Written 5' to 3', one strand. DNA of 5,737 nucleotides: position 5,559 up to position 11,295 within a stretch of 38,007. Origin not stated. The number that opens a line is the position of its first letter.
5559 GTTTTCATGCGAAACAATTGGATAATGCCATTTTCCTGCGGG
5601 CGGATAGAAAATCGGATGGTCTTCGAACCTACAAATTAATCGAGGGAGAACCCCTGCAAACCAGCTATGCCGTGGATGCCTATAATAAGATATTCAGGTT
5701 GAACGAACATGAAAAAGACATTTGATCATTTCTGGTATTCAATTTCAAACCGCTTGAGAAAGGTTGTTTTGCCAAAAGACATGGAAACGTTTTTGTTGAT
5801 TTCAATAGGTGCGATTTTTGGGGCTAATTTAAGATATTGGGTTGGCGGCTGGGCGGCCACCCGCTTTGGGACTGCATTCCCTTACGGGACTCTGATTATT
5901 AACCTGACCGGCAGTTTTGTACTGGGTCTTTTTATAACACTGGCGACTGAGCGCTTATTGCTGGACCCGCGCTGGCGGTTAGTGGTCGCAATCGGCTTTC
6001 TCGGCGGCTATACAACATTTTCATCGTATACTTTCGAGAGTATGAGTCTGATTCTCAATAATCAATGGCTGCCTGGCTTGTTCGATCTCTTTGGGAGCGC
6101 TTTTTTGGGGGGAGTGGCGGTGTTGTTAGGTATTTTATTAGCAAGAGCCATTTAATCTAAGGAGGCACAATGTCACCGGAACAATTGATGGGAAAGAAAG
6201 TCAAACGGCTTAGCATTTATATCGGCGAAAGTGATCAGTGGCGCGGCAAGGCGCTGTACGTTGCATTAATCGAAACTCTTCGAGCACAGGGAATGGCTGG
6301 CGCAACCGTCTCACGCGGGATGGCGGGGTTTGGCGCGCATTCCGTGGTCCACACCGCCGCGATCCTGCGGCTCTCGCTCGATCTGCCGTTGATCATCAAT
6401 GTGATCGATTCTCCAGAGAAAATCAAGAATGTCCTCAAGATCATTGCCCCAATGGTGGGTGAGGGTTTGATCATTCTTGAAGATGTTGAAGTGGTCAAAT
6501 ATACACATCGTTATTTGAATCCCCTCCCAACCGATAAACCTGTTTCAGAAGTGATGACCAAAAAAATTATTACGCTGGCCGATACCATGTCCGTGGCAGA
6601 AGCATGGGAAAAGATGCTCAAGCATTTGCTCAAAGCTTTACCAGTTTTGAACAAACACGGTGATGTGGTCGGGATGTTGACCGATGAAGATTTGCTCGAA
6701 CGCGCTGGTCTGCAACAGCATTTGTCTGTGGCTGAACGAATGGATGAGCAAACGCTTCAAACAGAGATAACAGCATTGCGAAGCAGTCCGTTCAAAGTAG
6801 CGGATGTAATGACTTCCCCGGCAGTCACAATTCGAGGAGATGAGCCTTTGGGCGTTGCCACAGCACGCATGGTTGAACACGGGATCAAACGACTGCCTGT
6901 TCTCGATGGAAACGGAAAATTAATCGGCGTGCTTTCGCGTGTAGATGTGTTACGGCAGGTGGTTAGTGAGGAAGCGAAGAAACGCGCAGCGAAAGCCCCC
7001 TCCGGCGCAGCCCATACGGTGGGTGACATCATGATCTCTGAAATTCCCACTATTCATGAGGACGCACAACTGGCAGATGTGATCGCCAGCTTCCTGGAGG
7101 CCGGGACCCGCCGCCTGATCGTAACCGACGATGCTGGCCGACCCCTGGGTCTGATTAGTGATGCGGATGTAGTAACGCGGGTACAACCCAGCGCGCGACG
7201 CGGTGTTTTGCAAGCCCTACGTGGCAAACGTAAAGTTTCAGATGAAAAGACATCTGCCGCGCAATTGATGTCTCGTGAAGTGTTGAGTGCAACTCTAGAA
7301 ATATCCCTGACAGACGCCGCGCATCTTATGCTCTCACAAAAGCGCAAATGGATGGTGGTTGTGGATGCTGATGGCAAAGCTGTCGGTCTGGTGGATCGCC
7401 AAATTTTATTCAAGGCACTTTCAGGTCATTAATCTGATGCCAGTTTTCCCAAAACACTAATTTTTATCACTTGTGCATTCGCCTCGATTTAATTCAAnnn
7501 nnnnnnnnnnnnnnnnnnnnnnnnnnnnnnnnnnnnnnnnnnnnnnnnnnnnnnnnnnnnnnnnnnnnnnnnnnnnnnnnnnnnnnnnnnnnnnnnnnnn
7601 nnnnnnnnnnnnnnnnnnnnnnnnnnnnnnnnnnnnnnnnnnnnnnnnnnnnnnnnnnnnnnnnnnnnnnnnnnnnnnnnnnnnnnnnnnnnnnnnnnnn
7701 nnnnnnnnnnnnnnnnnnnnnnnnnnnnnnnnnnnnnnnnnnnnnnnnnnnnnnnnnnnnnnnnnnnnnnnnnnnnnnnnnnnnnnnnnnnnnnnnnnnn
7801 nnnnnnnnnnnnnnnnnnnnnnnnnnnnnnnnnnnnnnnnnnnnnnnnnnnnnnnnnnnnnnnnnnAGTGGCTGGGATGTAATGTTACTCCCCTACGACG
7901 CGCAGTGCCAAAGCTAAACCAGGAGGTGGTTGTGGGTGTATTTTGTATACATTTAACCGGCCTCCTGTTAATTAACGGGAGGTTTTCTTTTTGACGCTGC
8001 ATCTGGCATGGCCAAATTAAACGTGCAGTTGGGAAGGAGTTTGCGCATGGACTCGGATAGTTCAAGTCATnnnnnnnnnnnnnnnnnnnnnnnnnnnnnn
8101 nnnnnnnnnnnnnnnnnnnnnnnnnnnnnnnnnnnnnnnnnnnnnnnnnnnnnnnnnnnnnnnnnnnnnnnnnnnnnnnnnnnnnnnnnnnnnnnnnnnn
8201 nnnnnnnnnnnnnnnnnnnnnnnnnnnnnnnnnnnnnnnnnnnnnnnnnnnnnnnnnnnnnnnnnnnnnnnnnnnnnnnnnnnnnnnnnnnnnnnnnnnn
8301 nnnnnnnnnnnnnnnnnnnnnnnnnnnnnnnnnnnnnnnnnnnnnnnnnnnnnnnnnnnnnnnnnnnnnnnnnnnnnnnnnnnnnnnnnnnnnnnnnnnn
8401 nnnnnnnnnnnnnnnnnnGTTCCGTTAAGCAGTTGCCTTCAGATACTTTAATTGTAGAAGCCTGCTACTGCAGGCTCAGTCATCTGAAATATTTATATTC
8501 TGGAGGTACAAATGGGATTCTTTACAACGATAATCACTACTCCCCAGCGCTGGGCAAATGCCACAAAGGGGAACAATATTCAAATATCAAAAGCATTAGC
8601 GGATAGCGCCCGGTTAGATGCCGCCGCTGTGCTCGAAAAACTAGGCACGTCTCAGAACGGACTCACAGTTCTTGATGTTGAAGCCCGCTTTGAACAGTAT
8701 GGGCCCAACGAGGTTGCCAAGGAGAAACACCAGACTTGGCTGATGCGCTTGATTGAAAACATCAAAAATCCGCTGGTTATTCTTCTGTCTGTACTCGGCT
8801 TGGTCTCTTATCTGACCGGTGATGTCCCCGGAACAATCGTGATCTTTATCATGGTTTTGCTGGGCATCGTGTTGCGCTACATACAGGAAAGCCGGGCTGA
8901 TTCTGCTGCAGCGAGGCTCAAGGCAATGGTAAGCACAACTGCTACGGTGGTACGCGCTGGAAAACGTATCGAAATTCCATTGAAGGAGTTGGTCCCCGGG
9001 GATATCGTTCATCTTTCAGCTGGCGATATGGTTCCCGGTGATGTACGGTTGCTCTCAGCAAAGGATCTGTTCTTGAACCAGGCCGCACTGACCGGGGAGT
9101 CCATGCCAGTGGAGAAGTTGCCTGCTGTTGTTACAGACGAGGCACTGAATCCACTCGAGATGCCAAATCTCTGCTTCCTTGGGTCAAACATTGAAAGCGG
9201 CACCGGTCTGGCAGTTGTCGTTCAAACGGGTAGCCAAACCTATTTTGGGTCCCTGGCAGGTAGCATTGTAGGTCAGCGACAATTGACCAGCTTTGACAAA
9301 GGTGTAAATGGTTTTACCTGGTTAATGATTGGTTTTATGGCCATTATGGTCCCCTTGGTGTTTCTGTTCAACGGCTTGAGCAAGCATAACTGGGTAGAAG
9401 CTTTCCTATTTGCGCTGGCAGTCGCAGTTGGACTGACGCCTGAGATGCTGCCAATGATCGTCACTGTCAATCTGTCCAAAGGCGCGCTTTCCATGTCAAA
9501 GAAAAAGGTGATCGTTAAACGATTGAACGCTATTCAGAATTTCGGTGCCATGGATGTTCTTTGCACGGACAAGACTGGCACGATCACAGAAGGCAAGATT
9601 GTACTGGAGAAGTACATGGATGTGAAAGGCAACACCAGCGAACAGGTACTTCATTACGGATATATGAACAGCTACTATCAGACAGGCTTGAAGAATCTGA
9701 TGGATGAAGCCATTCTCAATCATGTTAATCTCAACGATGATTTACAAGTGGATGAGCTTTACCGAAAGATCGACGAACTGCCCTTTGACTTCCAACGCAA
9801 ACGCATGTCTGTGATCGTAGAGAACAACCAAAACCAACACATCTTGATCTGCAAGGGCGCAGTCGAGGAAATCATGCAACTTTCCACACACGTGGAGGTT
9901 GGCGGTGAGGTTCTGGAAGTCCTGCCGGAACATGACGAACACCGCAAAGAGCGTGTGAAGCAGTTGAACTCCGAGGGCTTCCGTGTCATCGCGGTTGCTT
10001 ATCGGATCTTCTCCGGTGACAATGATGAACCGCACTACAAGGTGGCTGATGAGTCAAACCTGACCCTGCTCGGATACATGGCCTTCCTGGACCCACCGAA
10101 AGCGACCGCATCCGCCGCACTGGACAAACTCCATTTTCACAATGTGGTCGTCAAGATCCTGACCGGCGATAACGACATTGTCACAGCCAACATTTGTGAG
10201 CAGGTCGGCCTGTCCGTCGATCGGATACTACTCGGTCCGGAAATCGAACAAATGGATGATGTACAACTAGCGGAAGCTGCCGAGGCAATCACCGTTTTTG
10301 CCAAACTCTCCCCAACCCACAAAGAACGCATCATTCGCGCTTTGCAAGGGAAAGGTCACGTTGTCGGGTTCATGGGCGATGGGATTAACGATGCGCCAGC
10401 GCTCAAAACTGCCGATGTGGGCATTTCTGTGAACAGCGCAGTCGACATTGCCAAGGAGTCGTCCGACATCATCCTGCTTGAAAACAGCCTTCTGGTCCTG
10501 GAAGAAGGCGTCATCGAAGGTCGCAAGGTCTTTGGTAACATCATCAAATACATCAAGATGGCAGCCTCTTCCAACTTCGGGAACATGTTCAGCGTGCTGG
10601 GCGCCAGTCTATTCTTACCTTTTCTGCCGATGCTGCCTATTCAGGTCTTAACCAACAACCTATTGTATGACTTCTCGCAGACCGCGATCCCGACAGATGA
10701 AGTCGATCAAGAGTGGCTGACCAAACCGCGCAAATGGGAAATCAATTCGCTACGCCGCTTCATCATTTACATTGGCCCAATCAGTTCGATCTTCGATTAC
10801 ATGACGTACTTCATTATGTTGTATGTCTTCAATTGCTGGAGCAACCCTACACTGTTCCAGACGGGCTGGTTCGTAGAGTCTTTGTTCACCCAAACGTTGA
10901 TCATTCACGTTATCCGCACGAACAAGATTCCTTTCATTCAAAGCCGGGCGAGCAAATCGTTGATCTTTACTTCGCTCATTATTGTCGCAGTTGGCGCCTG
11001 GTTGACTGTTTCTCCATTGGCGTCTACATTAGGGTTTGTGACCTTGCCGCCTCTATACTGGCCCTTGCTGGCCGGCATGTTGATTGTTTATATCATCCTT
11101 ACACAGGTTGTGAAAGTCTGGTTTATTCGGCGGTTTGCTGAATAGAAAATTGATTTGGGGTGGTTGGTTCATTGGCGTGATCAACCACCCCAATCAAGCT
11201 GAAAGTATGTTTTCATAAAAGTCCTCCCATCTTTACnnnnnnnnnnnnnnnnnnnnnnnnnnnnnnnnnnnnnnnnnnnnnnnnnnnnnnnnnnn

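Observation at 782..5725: Four translationally coupled unknown genes heading a fluoride-riboswitch operon: candidate undescribed fluoride-response module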

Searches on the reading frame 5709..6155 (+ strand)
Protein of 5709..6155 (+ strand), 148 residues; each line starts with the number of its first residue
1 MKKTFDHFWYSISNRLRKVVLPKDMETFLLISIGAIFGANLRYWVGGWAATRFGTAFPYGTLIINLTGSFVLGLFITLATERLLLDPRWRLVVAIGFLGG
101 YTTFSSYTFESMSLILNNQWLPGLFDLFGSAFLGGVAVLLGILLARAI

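Call 3: search_protein_families(library=pfam, proteins=[window:5709-6155:+], max_evalue=0.1)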
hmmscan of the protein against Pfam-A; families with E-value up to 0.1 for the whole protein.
window:5709-6155:+ (148 aa): 1 family
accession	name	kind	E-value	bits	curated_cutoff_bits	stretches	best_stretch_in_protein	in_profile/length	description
PF02537.21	CRCB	-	8.2e-25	87.6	32.9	1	29-142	1-103/103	CrcB-like protein, Camphor Resistance (CrcB)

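Call 5: search_protein_families(library=ncbifam, proteins=[window:5709-6155:+], max_evalue=0.1)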
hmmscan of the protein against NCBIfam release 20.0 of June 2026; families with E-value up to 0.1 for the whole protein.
window:5709-6155:+ (148 aa): 31 families (the best 25 are shown)
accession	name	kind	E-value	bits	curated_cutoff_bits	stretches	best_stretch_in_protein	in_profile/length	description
NF010791.0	PRK14195.1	equivalog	7.5e-30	103.9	129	1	25-148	1-124/125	fluoride efflux transporter CrcB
TIGR00494.1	crcB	equivalog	6.5e-28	97.4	80.45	1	29-145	1-117/117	fluoride efflux transporter CrcB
NF010802.0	PRK14206.1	equivalog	1.3e-25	89.9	140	1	27-147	2-124/131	fluoride efflux transporter CrcB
NF010792.0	PRK14196.1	equivalog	2.6e-22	79.3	125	1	25-126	2-102/127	fluoride efflux transporter CrcB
NF010810.0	PRK14214.1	equivalog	1e-20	74.7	132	1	27-144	4-116/118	fluoride efflux transporter CrcB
NF010799.0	PRK14203.1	equivalog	1e-20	74.1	129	1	27-146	7-128/132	fluoride efflux transporter CrcB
NF010829.0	PRK14233.1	equivalog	1.2e-20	74.1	128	1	25-141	3-121/133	fluoride efflux transporter CrcB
NF010828.0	PRK14232.1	equivalog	2.3e-20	72.8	118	1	28-146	3-116/120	fluoride efflux transporter CrcB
NF010794.0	PRK14198.1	equivalog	5.1e-20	72.2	125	1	27-147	3-123/125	fluoride efflux transporter CrcB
NF010796.0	PRK14200.1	equivalog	4.1e-18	65.9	144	1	30-118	9-97/127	fluoride efflux transporter CrcB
NF010824.0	PRK14228.1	equivalog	4.9e-18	65.4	99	1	33-147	13-121/122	fluoride efflux transporter CrcB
NF010801.0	PRK14205.1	equivalog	1.1e-17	64.8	119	1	28-144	4-115/118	fluoride efflux transporter CrcB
NF010814.0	PRK14218.1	equivalog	8e-17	62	134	1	27-121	9-103/133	fluoride efflux transporter CrcB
NF010797.0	PRK14201.1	equivalog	8.9e-16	58.6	119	1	28-145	3-117/121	fluoride efflux transporter CrcB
NF010816.0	PRK14220.1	equivalog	8e-15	55.1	108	1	27-143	2-115/120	fluoride efflux transporter CrcB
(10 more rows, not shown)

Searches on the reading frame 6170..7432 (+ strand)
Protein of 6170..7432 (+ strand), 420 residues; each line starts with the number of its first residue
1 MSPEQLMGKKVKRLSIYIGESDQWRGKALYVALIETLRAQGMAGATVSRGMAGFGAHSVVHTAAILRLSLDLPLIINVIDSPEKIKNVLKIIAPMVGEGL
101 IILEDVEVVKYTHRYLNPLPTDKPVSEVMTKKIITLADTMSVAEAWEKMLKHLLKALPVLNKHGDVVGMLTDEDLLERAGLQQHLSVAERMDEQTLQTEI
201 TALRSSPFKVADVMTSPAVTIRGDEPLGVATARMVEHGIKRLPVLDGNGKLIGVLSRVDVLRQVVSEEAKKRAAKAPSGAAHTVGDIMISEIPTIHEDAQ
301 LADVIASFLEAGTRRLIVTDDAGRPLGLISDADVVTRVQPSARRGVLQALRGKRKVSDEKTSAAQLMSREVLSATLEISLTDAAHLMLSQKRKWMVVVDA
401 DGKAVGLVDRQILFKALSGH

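Call 3: search_protein_families(library=pfam, proteins=[window:6170-7432:+], max_evalue=0.1)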
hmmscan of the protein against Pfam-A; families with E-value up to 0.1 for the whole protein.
window:6170-7432:+ (420 aa): 3 families
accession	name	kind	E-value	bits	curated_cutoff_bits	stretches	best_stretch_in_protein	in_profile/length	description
PF00571.33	CBS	-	1.9e-51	172.6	24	4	210-264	1-55/57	CBS domain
PF02641.20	DUF190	-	8e-36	122.7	23.4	1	12-108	1-97/97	Uncharacterized ACR, COG1993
PF05239.21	PRC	-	0.029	14.8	21.2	0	239-258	9-28/78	PRC-barrel domain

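Call 5: search_protein_families(library=ncbifam, proteins=[window:6170-7432:+], max_evalue=0.1)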
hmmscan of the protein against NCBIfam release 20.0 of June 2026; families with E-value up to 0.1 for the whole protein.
window:6170-7432:+ (420 aa): 27 families (the best 25 are shown)
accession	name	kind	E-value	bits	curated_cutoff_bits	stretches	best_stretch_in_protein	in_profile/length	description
NF053603.1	HhpR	exception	2.6e-23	82.6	520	4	102-176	203-275/282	CBS domain-containing high hydrostatic pressure regulator HhpR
TIGR01302.1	IMP_dehydrog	equivalog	2.1e-20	73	481.5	3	85-180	99-201/450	IMP dehydrogenase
NF041552.1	TF_PrdR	equivalog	3.2e-20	72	795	3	123-267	6-128/577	sigma-54 dependent transcriptional regulator PrdR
NF011442.0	PRK14869.1-4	equivalog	6.4e-16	57.9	400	4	283-334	71-122/543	putative manganese-dependent inorganic diphosphatase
NF038279.1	TF_CBS_SpxR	exception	1.3e-15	57.1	600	3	124-187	250-313/427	CBS-HotDog domain-containing transcription factor SpxR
NF011445.0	PRK14869.2-1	equivalog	5.3e-15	54.8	483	2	209-272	69-133/548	putative manganese-dependent inorganic diphosphatase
NF011449.0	PRK14869.2-5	equivalog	1e-14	54.5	411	2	125-262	69-203/451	putative manganese-dependent inorganic diphosphatase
NF041630.1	CBS_CbpB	equivalog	2.6e-14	53.3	125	2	235-334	38-131/143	cyclic-di-AMP-binding protein CbpB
TIGR00393.1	kpsF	subfamily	5.4e-14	52.4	203.7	3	284-408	157-267/268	KpsF/GutQ family sugar-phosphate isomerase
NF011443.0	PRK14869.1-5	equivalog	8.5e-14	50.9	335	2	119-178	243-303/546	putative manganese-dependent inorganic diphosphatase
NF011447.0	PRK14869.2-3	equivalog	5.2e-13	48.4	522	2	203-270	63-130/540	putative manganese-dependent inorganic diphosphatase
NF002505.0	PRK01862.1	equivalog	2.6e-12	46.2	482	2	280-416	445-569/577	ClcB-like voltage-gated chloride channel protein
NF005869.0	PRK07807.1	equivalog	3.4e-12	46.1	549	2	70-177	96-202/479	GuaB1 family IMP dehydrogenase-related protein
NF011441.0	PRK14869.1-3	equivalog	3.5e-12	45.7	753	2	125-175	70-120/548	putative manganese-dependent inorganic diphosphatase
NF011440.0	PRK14869.1-2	equivalog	1.3e-10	40.5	746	1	108-178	226-297/541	putative manganese-dependent inorganic diphosphatase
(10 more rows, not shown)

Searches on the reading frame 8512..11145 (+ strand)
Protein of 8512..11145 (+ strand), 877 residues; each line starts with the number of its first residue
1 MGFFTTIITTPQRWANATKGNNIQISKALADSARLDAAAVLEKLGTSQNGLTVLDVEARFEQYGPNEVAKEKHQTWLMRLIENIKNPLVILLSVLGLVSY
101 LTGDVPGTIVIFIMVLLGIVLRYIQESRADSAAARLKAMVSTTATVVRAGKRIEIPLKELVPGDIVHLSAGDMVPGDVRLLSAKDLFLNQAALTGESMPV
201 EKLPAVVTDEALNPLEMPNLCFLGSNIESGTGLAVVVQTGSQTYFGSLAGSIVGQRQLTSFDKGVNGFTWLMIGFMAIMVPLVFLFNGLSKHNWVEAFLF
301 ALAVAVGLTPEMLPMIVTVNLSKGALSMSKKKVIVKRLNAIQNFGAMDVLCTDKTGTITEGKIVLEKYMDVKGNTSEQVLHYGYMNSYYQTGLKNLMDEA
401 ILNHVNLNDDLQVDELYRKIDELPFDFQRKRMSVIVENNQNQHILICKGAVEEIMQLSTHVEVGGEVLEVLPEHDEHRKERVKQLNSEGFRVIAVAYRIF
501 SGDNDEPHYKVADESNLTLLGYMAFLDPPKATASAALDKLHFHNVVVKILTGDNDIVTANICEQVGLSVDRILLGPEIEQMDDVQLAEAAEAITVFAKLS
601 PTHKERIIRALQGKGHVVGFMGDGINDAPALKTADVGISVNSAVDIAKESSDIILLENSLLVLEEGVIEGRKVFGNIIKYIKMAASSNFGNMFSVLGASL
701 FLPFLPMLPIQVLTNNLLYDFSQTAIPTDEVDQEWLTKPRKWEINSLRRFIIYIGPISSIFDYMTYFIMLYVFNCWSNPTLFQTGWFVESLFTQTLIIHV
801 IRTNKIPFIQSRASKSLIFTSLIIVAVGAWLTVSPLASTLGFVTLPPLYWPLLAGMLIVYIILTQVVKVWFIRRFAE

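Call 9: search_protein_families(library=pfam, proteins=[window:8512-11145:+], max_evalue=0.001)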
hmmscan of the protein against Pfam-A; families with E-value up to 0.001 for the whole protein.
window:8512-11145:+ (877 aa): 5 families
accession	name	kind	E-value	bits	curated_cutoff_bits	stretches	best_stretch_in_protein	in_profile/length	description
PF00122.25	E1-E2_ATPase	-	2.6e-39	135.1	28.1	1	139-331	2-181/181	E1-E2 ATPase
PF00689.26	Cation_ATPase_C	-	2.5e-19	70.1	27.3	1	704-870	1-175/175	Cation transporting ATPase, C-terminus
PF00690.31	Cation_ATPase_N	-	2.2e-16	59.7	20.4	1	34-99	3-69/69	Cation transporter/ATPase, N-terminus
PF00702.32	Hydrolase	-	9.7e-15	55.9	26.4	1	347-635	1-191/191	haloacid dehalogenase-like hydrolase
PF13246.12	Cation_ATPase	-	3.6e-11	43.4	21.7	1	409-461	38-91/91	Cation transport ATPase (P-type)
